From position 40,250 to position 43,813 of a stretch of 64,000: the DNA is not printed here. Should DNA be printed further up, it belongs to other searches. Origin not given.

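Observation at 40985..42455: Six-plus perfect tandem copies of a 219-bp unit encoding identical FG-GAP-like beta-propeller blades inside the RHS gene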

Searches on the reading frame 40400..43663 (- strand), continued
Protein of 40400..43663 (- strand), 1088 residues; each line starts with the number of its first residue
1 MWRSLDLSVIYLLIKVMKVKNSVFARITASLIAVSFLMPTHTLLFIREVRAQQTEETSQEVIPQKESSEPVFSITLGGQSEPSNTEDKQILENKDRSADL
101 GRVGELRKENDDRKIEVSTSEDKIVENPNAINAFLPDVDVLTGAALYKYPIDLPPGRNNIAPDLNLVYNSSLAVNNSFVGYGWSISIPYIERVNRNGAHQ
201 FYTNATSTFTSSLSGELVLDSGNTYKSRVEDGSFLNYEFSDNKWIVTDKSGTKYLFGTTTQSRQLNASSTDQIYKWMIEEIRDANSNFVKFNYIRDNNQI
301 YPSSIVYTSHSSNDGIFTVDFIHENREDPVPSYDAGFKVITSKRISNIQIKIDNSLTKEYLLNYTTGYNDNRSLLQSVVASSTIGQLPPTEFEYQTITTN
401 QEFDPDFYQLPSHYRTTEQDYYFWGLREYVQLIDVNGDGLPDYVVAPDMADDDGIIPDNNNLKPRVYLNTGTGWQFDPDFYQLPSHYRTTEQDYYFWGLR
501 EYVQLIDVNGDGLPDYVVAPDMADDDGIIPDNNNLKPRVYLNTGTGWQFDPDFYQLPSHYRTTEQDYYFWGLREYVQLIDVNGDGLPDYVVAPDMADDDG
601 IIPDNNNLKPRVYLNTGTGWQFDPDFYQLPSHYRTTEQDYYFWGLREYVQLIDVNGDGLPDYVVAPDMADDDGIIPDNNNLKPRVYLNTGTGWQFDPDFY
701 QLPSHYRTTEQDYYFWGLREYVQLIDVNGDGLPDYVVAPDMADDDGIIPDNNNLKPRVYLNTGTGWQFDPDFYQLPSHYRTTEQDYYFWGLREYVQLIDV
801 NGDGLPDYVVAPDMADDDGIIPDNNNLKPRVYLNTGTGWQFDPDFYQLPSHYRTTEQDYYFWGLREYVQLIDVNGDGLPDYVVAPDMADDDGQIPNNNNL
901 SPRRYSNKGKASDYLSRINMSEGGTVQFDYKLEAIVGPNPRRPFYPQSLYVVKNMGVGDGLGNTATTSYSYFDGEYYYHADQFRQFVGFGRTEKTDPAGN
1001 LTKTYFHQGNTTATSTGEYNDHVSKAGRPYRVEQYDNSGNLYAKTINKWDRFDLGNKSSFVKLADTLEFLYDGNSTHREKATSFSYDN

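Call 26: find_encoding_contigs(protein=P0024, flank=1000, max_places=1)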
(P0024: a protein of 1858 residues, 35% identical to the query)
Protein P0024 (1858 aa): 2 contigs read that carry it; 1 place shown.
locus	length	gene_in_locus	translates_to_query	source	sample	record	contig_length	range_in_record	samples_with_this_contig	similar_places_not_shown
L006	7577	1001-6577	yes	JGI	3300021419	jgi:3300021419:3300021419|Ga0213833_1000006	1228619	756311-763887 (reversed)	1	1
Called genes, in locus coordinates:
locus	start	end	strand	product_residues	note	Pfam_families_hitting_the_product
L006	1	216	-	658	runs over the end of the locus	PF04851:ResIII, PF17757:UvrB_inter, PF27431:UvrB_3rd, PF00271:Helicase_C, PF12344:UvrB, PF02151:UVR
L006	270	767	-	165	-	-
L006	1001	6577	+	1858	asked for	PF03534:SpvB, PF13517:FG-GAP_3 (weak), PF12256:TcdB_toxin_midN, PF25023:TEN_YD-shell (weak), PF05593:RHS_repeat (weak), PF25023:TEN_YD-shell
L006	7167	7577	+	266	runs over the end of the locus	PF00459:Inositol_P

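Call 27: find_encoding_contigs(protein=P0012, flank=1000, max_places=1)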
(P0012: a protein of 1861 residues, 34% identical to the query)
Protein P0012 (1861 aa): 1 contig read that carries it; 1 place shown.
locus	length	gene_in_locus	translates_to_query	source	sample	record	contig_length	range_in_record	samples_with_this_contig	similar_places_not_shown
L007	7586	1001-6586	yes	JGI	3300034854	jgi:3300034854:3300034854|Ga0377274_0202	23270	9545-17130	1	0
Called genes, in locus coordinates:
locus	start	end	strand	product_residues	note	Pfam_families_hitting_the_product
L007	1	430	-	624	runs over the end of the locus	PF00580:UvrD-helicase, PF01443:Viral_helicase1 (faint), PF13245:AAA_19, PF13361:UvrD_C, PF13538:UvrD_C_2 (faint)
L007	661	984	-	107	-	-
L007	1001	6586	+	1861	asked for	PF03534:SpvB, PF05593:RHS_repeat (faint), PF03534:SpvB (weak), PF25023:TEN_YD-shell (faint), PF01839:FG-GAP (faint), PF13517:FG-GAP_3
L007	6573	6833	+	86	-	-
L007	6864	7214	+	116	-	-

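Call 28: find_encoding_contigs(protein=P0002, flank=1000, max_places=1)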
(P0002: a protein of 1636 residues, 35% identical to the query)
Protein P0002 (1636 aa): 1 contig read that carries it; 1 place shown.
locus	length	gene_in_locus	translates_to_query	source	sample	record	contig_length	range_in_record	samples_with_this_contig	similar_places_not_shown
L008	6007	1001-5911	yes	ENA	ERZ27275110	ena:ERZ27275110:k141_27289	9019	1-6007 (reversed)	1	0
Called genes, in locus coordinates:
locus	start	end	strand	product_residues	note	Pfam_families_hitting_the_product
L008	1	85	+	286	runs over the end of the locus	PF13098:Thioredoxin_2, PF13462:Thioredoxin_4, PF01323:DSBA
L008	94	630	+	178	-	-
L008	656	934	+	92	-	PF02575:YbaB_DNA_bd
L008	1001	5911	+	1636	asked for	PF03534:SpvB, PF05593:RHS_repeat (faint), PF01839:FG-GAP (faint), PF13517:FG-GAP_3 (weak), PF12256:TcdB_toxin_midN, PF20041:DUF6443, PF25023:TEN_YD-shell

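Call 29: find_encoding_contigs(protein=P0038, flank=1000, max_places=1)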
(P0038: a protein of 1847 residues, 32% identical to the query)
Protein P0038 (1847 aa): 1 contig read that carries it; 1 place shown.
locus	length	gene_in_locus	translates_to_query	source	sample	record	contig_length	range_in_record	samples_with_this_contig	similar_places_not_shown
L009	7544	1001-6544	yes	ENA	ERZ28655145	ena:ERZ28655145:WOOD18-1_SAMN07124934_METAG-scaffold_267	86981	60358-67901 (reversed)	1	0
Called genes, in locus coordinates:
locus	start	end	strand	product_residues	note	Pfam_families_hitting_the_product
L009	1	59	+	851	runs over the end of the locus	PF04851:ResIII, PF18766:SWI2_SNF2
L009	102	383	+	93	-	-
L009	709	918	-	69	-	-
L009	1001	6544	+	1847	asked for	PF03534:SpvB, PF01839:FG-GAP (faint), PF13517:FG-GAP_3, PF12256:TcdB_toxin_midN, PF05593:RHS_repeat (weak), PF20041:DUF6443 (weak), PF25023:TEN_YD-shell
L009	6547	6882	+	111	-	PF06877:RraB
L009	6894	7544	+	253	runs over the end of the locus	-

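Call 49: predict_structure(alignment_id=A1)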
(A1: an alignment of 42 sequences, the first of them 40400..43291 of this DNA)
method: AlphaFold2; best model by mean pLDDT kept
length: 964 residues; sequences in the alignment: 42
mean_pLDDT: 77.3   pTM: 0.82
mean pLDDT of the five models: 77.3, 74.9, 74.3, 72.5, 72.2
residues with pLDDT >= 90: 325; 70-90: 330; 50-70: 201; < 50: 108
segments of 3 or more residues with pLDDT < 50: 1-8, 291-301, 365-375, 436-448, 509-521, 581-594, 657-666, 728-742, 814-821
pLDDT, mean of each block of 10 residues (from residue 1): 43 93 95 92 88 90 94 81 88 92 90 96 96 97 92 97 97 97 95 97 89 92 97 97 84 95 95 74 68 44 69 84 63 61 87 80 51 56 75 68 53 79 80 50 44 73 73 54 69 81 59 44 70 79 58 61 80 72 44 60 88 68 56 86 87 60 50 83 79 53 77 84 57 42 70 79 55 61 80 94 91 47 79 92 94 63 91 97 90 89 95 95 94 90 88 87 79
secondary structure, 60 per line:
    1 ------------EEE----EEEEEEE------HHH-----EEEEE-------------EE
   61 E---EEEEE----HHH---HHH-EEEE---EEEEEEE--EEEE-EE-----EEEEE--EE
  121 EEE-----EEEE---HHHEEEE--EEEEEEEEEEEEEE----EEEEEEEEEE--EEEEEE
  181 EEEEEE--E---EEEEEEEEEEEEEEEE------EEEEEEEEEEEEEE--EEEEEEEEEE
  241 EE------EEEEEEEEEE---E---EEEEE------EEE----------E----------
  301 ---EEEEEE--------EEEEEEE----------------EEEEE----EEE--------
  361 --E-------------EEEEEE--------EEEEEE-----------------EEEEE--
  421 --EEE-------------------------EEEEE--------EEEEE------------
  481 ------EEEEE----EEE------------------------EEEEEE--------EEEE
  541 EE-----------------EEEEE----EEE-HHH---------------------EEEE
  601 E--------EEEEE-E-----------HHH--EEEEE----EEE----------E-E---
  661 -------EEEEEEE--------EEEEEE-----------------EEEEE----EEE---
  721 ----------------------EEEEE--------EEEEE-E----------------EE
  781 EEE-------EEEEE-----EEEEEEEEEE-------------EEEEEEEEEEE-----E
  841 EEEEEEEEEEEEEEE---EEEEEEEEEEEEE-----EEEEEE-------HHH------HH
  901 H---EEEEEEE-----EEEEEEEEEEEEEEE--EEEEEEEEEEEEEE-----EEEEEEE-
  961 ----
elements in order (helices of 4 or more, strands of 3 or more residues): E13-15 E20-26 E41-45 E59-61 E65-69 E84-87 E91-97 E100-103 E112-116 E119-123 E129-132 E139-142 E145-158 E163-172 E175-186 E193-208 E215-228 E231-242 E249-258 E266-270 E277-279 E304-309 E318-324 E341-345 E350-352 E377-382 E391-396 E414-418 E423-425 E451-455 E464-468 E487-491 E496-498 E523-528 E537-542 E560-564 E569-571 E597-601 E610-614 E633-637 E642-644 E668-674 E683-688 E706-710 E715-717 E743-747 E756-760 E779-783 E791-795 E801-810 E824-834 E840-855 E859-871 E877-882 E905-911 E917-931 E934-947 E953-959
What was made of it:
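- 42755..43240 (-): SpvB/TcB N-terminal domain (aa 142-303). AF2 pLDDT above 90 here (call 49).
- AF2 model of aa 125-1088: pTM 0.82, with 7 x 4 strands (call 49).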

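Call 53: fold_search(model_id=the predicted structure, library=pdb)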
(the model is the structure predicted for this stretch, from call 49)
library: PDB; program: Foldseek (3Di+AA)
matches with E <= 10: 579; with E <= 0.001: 119
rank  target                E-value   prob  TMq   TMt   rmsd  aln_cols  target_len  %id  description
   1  6h6f_F                4.7e-35  1.00  0.50  0.25  10.0      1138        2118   16  PTC3 holotoxin complex from Photorhabdus luminiscens - Mutant TcC-D651A (released 2018-10-03)
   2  6sue_F                1.7e-34  1.00  0.57  0.27   7.9      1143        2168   17  Structure of Photorhabdus luminescens Tc holotoxin pore, Mutation TccC3-D651A (released 2019-11-06)
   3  6h6e_F                2.5e-34  1.00  0.51  0.25  10.0      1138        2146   17  PTC3 holotoxin complex from Photorhabdus luminecens in prepore state (TcdA1, TcdB2, TccC3) (released 2018-10-03)
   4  6l7i_F                3.0e-34  1.00  0.59  0.40   7.8      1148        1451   17  Signal substraction of TcdB1-TccC2 and part of TcdA1 (released 2021-03-31)
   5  6suf_F                5.8e-34  1.00  0.52  0.26   9.7      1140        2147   17  Structure of Photorhabdus luminescens Tc holotoxin pore (released 2019-11-06)
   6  9c4k_P                9.1e-32  1.00  0.48  0.33  11.2      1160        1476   16  Yersinia entomophaga holotoxin complex in prepore conformation (released 2025-12-31)
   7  6sup                  5.1e-31  1.00  0.47  0.23  11.7      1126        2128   17  Crystal Structure of TcdB2-TccC3-Cdc42 (released 2019-12-04)
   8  5kis_A                9.7e-31  1.00  0.49  0.34  11.0      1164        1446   15  YenB/RHS2 complex (released 2017-08-09)
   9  4o9x                  1.5e-30  1.00  0.49  0.25  11.2      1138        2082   17  Crystal Structure of TcdB2-TccC3 (released 2014-02-26)
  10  6h6g                  6.6e-30  1.00  0.50  0.24  10.9      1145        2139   16  Crystal Structure of TcdB2-TccC3 without hypervariable C-terminal region (released 2018-10-03)
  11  6suq                  1.4e-29  1.00  0.54  0.27   9.5      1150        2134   16  Crystal Structure of TcdB2-TccC3-TEV (released 2019-12-04)
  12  4igl_A                3.3e-29  1.00  0.49  0.34  11.0      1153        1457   15  Structure of the RHS-repeat containing BC component of the secreted ABC toxin complex from Yersinia entomophaga (released 2013-08-07)
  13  4igl_C                4.5e-29  1.00  0.48  0.33  10.9      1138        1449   15  Structure of the RHS-repeat containing BC component of the secreted ABC toxin complex from Yersinia entomophaga (released 2013-08-07)
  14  8fjp_A                1.7e-14  1.00  0.32  0.13  18.1      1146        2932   11  Cryo-EM structure of native mosquito salivary gland surface protein 1 (SGS1) (released 2023-03-01)
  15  7q97_A                1.3e-11  1.00  0.15  0.14  32.9      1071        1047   10  Structure of the bacterial type VI secretion system effector RhsA. (released 2021-12-22)
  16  6p0x_A                1.4e-11  1.00  0.22  0.63   4.0       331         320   19  Structure of the N-terminal domain of effector protein SpvB from Salmonella typhimurium strain LT2 (released 2019-06-19)
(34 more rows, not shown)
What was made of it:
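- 37130..43615 (-): Whole gene: 2161 aa from Met17 of the longest ORF. Order: signal peptide, SpvB N-terminal domain, propeller, RHS/YD shell, RHS-associated core, C-terminal toxin. Foldseek of aa 125-1088: TcdB2-TccC3, TcdB1 and YenB, E 1e-35 to 1e-29 (call 53).
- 42755..43240 (-): SpvB N-domain 6p0x among the fold hits (call 53).
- On Tc toxin TcB subunit / TcB-TcC fusion: Top fold matches are TcdB2-TccC3, TcdB1 and YenB (call 53). The region is structurally TcB-like (call 53).
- Its best PDB matches are TcdB2-TccC3, TcdB1 and YenB at E 1e-35 to 1e-29 (call 53).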
